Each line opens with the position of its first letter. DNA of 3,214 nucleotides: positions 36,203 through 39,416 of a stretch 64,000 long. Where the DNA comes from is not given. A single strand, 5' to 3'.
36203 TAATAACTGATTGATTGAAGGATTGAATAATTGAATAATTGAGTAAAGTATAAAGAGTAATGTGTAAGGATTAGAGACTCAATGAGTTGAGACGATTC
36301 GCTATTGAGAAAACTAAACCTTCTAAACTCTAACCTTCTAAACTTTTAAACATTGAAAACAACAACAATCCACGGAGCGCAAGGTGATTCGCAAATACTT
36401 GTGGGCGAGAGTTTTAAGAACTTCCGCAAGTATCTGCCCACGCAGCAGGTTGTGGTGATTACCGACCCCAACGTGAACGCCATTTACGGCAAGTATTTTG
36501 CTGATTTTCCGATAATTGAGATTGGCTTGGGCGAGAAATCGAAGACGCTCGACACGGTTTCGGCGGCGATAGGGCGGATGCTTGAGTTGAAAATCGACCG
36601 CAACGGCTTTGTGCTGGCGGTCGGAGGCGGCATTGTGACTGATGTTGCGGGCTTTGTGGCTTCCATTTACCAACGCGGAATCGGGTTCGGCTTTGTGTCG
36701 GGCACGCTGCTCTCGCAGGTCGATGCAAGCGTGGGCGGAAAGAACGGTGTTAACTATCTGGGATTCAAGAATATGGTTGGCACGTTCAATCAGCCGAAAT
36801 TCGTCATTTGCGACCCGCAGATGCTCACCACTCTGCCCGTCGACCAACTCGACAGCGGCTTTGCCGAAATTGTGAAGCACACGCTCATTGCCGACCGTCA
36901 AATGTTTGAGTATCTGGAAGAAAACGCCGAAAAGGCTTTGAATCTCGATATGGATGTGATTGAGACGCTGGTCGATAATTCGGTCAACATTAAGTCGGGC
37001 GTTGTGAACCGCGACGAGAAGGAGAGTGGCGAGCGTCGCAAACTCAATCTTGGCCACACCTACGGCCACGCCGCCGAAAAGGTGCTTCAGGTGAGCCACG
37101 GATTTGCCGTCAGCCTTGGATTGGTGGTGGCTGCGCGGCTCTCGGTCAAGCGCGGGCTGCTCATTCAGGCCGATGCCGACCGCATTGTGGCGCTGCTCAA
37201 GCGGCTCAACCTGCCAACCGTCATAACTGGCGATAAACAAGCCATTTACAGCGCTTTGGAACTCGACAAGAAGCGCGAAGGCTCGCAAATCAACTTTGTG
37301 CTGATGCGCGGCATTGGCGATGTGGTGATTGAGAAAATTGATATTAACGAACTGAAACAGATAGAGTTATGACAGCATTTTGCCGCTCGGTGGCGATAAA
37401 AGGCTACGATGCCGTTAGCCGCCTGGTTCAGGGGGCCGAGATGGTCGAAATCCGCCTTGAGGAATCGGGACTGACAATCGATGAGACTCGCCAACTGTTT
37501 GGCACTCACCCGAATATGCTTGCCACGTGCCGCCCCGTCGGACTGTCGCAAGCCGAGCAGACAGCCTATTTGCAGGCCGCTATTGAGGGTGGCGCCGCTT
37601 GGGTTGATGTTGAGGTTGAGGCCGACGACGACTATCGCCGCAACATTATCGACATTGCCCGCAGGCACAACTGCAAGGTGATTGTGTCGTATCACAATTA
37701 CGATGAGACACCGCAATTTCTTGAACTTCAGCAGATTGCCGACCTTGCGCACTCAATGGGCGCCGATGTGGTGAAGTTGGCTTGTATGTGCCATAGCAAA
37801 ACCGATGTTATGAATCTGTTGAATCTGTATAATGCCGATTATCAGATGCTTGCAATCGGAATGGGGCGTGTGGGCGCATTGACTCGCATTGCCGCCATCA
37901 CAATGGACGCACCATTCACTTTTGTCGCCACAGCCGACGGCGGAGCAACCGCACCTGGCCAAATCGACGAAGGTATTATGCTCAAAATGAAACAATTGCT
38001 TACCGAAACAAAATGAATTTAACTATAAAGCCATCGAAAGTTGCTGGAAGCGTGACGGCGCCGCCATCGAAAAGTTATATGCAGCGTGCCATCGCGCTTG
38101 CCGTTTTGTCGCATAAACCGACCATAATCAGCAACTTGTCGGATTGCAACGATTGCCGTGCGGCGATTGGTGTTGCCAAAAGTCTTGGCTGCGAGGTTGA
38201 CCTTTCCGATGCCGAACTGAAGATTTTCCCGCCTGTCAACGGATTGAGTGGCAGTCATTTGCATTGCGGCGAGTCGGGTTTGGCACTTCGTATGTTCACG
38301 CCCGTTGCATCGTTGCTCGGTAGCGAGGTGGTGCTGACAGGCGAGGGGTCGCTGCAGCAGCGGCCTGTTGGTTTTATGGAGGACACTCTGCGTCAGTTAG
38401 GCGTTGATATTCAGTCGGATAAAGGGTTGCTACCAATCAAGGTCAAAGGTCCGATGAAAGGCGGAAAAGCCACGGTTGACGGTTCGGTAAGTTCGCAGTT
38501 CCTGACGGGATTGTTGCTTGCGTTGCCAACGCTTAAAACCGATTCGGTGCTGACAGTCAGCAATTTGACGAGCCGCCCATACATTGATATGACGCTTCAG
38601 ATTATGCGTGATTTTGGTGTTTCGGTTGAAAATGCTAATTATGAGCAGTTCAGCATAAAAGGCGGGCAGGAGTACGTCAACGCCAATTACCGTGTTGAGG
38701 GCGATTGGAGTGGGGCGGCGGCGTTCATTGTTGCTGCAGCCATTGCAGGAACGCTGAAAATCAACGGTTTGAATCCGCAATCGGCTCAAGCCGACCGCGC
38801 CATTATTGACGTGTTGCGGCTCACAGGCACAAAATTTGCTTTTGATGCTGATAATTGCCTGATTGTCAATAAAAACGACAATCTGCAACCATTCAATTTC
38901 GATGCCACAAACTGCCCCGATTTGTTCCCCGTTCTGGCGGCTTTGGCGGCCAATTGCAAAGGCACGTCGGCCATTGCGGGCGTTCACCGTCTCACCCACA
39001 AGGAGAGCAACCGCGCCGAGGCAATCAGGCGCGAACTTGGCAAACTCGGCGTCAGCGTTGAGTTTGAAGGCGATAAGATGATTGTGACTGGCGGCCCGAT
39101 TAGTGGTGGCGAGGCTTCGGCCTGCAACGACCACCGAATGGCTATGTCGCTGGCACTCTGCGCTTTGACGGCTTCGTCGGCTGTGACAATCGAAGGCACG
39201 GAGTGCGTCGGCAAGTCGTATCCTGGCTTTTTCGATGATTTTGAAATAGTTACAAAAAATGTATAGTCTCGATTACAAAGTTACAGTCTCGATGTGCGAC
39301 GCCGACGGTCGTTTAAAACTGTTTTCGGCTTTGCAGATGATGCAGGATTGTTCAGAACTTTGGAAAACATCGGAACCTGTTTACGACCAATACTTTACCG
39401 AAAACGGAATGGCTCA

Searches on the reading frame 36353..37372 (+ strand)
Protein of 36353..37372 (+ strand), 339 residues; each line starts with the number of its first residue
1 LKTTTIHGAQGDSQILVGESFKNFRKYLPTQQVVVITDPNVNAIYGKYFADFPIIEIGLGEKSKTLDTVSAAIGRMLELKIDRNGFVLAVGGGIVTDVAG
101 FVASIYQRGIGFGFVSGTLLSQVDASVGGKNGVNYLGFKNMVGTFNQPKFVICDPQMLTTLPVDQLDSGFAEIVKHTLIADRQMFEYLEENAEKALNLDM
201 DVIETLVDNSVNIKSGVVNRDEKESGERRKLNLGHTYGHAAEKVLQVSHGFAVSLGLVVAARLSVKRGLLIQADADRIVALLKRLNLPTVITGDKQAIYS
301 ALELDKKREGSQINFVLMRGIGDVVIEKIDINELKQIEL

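Call 43: search_protein_families(library=pfam, proteins=[window:36353-37372:+], max_evalue=0.001)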
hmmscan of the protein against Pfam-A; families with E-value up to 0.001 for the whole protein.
window:36353-37372:+ (339 aa): 3 families
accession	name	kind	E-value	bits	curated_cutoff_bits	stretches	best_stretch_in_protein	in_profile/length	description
PF24621.2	DHQS_C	-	1e-41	142.7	27.6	1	169-307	1-143/144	3-dehydroquinate synthase C-terminal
PF01761.26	DHQ_synthase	-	4.3e-39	133.2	24.2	1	56-166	3-113/115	3-dehydroquinate synthase N-terminal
PF13685.12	Fe-ADH_2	-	0.00078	19.9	28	0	26-104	15-95/149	Iron-containing alcohol dehydrogenase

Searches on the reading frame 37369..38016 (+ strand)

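Call 58: search_protein_families(library=pfam, proteins=[window:37369-38016:+], max_evalue=0.00001)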
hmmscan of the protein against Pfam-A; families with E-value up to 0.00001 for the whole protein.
window:37369-38016:+ (215 aa): 1 family
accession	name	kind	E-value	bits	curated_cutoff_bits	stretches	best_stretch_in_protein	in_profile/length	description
PF01487.21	DHquinase_I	-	7.3e-35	121.6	22.2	1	17-200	14-222/230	Type I 3-dehydroquinase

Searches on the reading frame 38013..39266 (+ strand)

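Call 58: search_protein_families(library=pfam, proteins=[window:38013-39266:+], max_evalue=0.00001)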
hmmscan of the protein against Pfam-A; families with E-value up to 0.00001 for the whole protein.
window:38013-39266:+ (417 aa): 1 family
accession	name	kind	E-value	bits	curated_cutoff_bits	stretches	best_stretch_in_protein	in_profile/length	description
PF00275.25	EPSP_synthase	-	1.3e-98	330.9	22.8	1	6-409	3-416/417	EPSP synthase (3-phosphoshikimate 1-carboxyvinyltransferase)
